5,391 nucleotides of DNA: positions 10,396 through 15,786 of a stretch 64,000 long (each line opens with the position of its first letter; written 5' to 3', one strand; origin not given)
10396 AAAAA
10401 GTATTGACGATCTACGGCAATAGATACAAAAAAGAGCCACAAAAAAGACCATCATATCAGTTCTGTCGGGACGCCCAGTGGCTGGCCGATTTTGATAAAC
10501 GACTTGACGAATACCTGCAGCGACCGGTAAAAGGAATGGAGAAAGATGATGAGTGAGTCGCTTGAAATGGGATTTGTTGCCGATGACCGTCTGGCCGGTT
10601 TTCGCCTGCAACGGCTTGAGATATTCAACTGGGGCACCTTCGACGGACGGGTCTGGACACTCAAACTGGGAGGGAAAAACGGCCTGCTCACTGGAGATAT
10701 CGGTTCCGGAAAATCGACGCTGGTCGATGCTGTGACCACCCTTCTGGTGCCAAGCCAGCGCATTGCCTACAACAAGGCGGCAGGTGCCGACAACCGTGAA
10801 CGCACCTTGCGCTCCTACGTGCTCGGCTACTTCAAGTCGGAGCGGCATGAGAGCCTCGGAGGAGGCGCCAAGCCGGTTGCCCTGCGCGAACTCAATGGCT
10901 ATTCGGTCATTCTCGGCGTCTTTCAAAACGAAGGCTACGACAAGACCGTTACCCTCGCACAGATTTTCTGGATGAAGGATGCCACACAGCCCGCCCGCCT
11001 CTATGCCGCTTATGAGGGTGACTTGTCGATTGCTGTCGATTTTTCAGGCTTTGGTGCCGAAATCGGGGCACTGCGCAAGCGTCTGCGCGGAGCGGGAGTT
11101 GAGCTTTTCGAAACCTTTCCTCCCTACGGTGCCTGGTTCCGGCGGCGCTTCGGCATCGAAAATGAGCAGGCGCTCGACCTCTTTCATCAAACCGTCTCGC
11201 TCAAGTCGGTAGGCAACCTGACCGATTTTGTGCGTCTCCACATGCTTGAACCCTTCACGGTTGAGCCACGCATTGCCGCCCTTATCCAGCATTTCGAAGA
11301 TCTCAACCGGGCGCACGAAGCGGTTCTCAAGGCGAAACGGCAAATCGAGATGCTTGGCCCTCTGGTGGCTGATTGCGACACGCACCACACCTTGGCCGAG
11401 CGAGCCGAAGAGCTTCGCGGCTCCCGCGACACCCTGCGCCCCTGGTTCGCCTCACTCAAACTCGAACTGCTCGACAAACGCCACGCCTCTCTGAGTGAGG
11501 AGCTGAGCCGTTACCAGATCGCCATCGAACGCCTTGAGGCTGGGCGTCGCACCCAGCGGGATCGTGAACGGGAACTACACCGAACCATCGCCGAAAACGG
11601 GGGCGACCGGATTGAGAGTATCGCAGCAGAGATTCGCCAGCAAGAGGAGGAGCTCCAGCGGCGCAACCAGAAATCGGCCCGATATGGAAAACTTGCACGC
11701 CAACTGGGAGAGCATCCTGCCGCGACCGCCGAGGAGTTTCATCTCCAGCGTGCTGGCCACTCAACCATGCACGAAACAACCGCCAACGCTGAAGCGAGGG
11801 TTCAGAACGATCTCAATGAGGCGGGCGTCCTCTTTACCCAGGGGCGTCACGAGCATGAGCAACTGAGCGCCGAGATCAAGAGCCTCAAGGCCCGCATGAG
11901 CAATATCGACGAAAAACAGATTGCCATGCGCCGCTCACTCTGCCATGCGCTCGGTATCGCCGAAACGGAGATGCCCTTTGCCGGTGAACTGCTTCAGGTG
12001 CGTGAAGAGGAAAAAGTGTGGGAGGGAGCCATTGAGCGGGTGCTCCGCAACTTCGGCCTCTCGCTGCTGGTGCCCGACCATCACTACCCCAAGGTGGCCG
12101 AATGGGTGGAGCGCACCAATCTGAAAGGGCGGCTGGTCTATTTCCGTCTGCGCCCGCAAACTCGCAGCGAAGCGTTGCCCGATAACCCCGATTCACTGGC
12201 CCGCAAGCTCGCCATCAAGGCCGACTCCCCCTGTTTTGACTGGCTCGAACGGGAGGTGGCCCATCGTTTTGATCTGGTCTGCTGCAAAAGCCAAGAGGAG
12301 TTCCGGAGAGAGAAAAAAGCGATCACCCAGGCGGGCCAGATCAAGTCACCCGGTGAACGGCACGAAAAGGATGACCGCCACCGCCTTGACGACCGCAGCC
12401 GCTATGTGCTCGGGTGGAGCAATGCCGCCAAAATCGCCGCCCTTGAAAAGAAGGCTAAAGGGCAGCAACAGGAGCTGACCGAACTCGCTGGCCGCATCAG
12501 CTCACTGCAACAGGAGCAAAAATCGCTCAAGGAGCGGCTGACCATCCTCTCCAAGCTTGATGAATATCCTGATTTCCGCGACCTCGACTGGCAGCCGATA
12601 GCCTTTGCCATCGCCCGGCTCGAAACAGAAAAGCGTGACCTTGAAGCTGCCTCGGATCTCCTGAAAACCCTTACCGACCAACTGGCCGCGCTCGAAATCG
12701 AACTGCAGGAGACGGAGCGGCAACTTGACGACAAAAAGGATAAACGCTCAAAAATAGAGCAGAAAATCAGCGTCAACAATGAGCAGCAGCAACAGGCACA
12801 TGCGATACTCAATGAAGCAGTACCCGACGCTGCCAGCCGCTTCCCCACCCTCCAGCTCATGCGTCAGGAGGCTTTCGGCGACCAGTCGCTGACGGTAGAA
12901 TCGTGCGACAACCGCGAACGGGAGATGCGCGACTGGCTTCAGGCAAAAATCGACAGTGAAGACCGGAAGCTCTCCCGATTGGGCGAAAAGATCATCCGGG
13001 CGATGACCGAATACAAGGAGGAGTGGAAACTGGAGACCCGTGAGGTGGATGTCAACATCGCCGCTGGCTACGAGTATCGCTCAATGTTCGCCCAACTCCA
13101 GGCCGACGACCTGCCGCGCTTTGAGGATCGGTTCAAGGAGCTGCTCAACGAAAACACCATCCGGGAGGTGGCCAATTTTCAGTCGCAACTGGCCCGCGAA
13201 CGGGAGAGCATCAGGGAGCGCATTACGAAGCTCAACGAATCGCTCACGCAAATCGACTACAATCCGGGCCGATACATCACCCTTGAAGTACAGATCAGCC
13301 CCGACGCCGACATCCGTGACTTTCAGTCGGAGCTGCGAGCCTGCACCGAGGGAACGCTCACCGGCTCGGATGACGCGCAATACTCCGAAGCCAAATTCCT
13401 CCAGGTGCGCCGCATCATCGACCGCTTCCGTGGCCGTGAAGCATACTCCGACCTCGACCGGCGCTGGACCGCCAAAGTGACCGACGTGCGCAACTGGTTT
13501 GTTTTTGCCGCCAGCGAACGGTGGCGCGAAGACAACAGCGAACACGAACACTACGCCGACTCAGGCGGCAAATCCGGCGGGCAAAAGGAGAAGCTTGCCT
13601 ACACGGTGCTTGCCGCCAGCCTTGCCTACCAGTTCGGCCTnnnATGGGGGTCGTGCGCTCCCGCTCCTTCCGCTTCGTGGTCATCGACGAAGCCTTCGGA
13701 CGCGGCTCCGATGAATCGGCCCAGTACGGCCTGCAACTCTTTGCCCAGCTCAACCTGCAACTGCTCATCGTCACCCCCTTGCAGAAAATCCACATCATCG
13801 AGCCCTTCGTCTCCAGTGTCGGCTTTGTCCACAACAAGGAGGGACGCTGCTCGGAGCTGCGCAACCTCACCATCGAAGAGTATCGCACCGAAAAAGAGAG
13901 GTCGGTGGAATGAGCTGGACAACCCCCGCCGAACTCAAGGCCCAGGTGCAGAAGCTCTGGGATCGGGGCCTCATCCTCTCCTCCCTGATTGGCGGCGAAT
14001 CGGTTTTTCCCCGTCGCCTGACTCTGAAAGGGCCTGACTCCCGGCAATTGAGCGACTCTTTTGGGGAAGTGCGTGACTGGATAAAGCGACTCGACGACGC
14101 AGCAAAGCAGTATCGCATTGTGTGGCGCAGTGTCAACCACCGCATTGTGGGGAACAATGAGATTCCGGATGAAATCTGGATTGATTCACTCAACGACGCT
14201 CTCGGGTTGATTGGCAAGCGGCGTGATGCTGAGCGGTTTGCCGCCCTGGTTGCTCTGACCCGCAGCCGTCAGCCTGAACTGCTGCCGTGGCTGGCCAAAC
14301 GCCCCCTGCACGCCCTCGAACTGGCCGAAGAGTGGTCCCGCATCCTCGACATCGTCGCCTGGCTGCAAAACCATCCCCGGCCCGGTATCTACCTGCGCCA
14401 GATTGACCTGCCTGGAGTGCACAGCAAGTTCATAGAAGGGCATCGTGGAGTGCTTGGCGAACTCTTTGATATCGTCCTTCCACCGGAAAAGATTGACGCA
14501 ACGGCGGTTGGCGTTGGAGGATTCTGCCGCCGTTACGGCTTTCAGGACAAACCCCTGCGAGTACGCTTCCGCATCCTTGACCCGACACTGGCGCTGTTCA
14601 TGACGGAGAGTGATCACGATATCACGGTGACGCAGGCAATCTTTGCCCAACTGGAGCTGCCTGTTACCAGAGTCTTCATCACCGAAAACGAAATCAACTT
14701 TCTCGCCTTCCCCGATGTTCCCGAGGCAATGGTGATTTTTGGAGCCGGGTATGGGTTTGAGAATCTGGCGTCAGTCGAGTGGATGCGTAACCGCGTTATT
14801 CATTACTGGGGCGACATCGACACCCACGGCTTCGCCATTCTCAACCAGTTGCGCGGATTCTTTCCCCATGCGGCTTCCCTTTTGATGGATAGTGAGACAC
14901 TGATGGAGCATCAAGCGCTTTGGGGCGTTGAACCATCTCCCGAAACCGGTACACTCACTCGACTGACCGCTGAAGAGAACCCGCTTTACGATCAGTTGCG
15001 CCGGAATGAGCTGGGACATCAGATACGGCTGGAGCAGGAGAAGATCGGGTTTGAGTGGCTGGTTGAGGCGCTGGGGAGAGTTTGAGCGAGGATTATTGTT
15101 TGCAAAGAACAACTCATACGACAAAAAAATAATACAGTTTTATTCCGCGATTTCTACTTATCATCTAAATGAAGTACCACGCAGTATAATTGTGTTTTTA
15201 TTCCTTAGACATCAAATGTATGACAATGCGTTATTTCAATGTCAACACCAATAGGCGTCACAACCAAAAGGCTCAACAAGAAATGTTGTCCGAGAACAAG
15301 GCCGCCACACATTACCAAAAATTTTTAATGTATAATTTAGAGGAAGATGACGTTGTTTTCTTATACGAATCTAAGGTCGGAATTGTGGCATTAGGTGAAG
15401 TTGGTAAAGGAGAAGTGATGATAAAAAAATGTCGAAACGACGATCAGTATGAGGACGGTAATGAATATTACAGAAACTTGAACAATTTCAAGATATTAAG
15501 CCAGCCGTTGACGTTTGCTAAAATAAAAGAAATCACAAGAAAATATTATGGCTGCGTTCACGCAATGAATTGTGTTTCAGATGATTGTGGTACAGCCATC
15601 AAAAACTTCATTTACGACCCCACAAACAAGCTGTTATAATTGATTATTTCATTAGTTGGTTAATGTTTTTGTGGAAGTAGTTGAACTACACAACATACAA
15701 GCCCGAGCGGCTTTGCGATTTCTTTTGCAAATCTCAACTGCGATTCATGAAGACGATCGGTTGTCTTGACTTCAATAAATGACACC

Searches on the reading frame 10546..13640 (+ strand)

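Call 98: search_protein_families(library=padloc, proteins=[window:10546-13640:+], max_evalue=0.00001)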
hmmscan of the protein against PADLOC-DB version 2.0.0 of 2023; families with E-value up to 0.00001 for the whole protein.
window:10546-13640:+ (1031 aa): 10 families
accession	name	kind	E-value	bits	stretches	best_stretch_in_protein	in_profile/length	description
PDLC00512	JetC1|JetC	-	0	1464.4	1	5-1031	4-1031/1123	DUF3584 domain; MukB-like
PDLC00518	JetC1|JetC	-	4.9e-238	790.9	1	19-1031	16-1022/1112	DUF3584 domain; MukB-like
PDLC00511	JetC1|JetC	-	1.1e-153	511.7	1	18-1029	15-1008/1108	DUF3584 domain; MukB-like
PDLC00517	JetC1|JetC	-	5.3e-111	370.7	1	3-1031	4-1036/1119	DUF3584 domain; MukB-like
PDLC00514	JetC1|JetC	-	5.8e-88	294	1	17-1029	6-1013/1117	DUF3584 domain; MukB-like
PDLC00519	JetC1|JetC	-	2.9e-52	176.1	2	20-403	3-377/1097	DUF3584 domain; MukB-like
PDLC00509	JetC1|JetC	-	7.2e-45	151.5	1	21-1029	15-1057/1158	DUF3584 domain; MukB-like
PDLC00513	JetC1|JetC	-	2.4e-25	86.8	2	211-901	203-906/1140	DUF3584 domain; MukB-like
PDLC00507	JetC1|JetC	-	2.2e-16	57.4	2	20-95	2-83/1215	DUF3584 domain; MukB-like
PDLC03859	LmuB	-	3.2e-09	34.6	0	303-461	345-468/611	-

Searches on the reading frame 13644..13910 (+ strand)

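Call 98: search_protein_families(library=padloc, proteins=[window:13644-13910:+], max_evalue=0.00001)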
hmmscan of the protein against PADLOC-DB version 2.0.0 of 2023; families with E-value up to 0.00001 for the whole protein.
window:13644-13910:+ (89 aa): 5 families
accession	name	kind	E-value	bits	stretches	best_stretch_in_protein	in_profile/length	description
PDLC00512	JetC1|JetC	-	1.3e-47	160.5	1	3-87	1036-1120/1123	DUF3584 domain; MukB-like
PDLC00518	JetC1|JetC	-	4.8e-14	49.2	1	9-85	1031-1107/1112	DUF3584 domain; MukB-like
PDLC00519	JetC1|JetC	-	9.4e-11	38.7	1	6-69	1017-1080/1097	DUF3584 domain; MukB-like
PDLC00514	JetC1|JetC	-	3.4e-08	29.8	1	9-76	1026-1093/1117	DUF3584 domain; MukB-like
PDLC00511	JetC1|JetC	-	1e-06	25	1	9-85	1019-1094/1108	DUF3584 domain; MukB-like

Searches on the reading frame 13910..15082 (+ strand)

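Call 98: search_protein_families(library=padloc, proteins=[window:13910-15082:+], max_evalue=0.00001)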
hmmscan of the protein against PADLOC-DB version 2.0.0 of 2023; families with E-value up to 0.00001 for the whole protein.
window:13910-15082:+ (391 aa): 7 families
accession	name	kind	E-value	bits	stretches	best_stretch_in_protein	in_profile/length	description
PDLC00530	JetD1|JetD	-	3.9e-157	521.5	1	1-390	3-385/391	DUF2220; DUF3322; DUF2399 domain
PDLC00522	JetD1|JetD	-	5.7e-100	333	1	4-388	2-376/382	DUF2220; DUF3322; DUF2399 domain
PDLC00523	JetD1|JetD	-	1.5e-51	173.6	1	6-388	11-390/398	DUF2220; DUF3322; DUF2399 domain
PDLC00520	JetD1|JetD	-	1.5e-35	120.9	1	5-388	9-382/398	DUF2220; DUF3322; DUF2399 domain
PDLC00532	JetD1|JetD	-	4.3e-31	106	1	5-384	3-371/383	DUF2220; DUF3322; DUF2399 domain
PDLC00533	JetD1|JetD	-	2.6e-14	51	1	235-380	247-406/409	DUF2220; DUF3322; DUF2399 domain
PDLC00524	JetD1|JetD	-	1.1e-08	32.5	1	239-379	241-385/387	DUF2220; DUF3322; DUF2399 domain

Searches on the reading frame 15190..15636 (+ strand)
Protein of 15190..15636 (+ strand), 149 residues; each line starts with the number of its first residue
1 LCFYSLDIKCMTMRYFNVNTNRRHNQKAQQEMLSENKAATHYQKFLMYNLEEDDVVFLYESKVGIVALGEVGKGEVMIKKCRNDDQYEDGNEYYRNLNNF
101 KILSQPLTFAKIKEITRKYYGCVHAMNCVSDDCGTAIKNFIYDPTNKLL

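Call 3: search_protein_families(library=pfam, proteins=[window:15190-15636:+], max_evalue=0.1)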
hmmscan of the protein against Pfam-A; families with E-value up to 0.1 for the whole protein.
window:15190-15636:+ (149 aa): 1 family
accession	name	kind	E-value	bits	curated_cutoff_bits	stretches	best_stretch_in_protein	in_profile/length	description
PF01878.24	EVE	-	0.00086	19.8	23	1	38-114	29-114/145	EVE domain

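Call 4: search_protein_families(library=padloc, proteins=[window:15190-15636:+], max_evalue=0.1)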
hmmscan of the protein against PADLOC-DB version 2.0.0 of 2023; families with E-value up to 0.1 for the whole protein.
window:15190-15636:+ (149 aa): 1 family
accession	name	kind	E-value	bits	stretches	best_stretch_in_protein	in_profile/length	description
PDLC01497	Cas5d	-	0.0065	14.4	1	62-123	164-224/249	CAS-I-D; effector_G5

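Call 5: search_protein_families(library=ncbifam, proteins=[window:15190-15636:+], max_evalue=0.1)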
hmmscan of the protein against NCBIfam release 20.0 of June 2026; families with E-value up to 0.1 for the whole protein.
window:15190-15636:+ (149 aa): 0 families

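Call 79: search_protein_families(library=phrogs, proteins=[window:15190-15636:+], max_evalue=0.01)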
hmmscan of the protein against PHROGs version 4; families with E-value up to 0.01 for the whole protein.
window:15190-15636:+ (149 aa): 0 families

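Call 85: search_dna_similar(query=window:15190-15636:+, collection=plasmids, mode=protein, max_evalue=0.001, max_rows=8)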
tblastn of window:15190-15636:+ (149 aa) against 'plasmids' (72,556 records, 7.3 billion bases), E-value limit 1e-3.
Records with a match: 31; places in all: 31; records where one place covers at least 80% of the query: 7.
Best place of each record, by identity: <60% 31.
By first word of the organism name: Escherichia 11; Klebsiella 5; Salmonella 3; Citrobacter 3; Enterobacter 2; Raoultella 1; Bacillus 1; Serratia 1; Pseudomonas 1; Acinetobacter 1; and 2 more.
By predicted mobility (MOB-suite, as given by PLSDB): mobilizable 18; non-mobilizable 12; conjugative 1.
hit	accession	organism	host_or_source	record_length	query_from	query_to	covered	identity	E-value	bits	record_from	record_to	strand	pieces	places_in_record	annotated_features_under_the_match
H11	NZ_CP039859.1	Salmonella enterica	Homo sapiens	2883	18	141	83%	36.2%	4e-11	66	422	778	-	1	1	hypothetical protein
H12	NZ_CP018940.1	Escherichia coli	Homo sapiens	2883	18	141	83%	36.2%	4e-11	66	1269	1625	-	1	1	hypothetical protein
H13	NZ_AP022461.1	Enterobacter kobei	-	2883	18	141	83%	36.2%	4e-11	66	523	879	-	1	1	hypothetical protein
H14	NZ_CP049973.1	Escherichia coli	Homo sapiens,urine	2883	18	141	83%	36.2%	4e-11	66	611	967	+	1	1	hypothetical protein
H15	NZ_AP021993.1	Raoultella ornithinolytica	-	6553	18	141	83%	36.2%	4e-11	66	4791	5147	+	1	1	hypothetical protein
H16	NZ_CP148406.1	Escherichia coli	Chicken,single cell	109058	18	141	83%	36.2%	5e-11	66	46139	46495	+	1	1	hypothetical protein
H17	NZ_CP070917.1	Escherichia coli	Homo sapiens,Bacterial pure ...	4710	18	141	83%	36.2%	5e-11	66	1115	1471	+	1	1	hypothetical protein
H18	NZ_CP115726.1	Citrobacter braakii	-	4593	18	131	77%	34.7%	2e-5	50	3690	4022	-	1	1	hypothetical protein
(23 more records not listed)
